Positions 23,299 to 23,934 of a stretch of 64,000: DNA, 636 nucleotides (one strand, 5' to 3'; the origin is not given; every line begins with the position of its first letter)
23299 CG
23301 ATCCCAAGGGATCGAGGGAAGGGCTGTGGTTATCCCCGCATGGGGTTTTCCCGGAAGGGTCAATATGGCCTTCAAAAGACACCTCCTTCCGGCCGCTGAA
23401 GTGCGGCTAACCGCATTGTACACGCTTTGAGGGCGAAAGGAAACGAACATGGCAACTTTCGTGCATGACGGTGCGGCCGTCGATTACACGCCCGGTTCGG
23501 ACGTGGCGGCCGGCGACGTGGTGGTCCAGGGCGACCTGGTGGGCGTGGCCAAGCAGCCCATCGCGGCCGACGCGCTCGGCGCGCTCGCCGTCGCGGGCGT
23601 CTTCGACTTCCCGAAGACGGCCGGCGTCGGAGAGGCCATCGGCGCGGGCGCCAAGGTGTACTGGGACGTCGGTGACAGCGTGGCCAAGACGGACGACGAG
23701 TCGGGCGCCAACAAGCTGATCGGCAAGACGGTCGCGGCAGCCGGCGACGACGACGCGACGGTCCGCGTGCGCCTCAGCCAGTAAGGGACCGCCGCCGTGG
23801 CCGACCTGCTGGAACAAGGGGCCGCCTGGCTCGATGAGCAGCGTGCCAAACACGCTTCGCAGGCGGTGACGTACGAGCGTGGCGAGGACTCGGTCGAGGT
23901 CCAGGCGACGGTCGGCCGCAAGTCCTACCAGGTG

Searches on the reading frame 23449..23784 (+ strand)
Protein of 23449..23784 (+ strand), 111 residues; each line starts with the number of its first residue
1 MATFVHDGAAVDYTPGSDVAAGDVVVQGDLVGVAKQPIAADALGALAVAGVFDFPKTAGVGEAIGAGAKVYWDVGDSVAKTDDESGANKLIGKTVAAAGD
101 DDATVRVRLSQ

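Call 7: search_protein_families(library=pfam, proteins=[window:23449-23784:+])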
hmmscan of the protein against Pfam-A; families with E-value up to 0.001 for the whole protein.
window:23449-23784:+ (111 aa): 1 family
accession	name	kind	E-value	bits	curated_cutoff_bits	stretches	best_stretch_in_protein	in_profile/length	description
PF09956.15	Phage_cement_2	-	3.3e-24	85.6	24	1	5-109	1-103/103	Phage cement protein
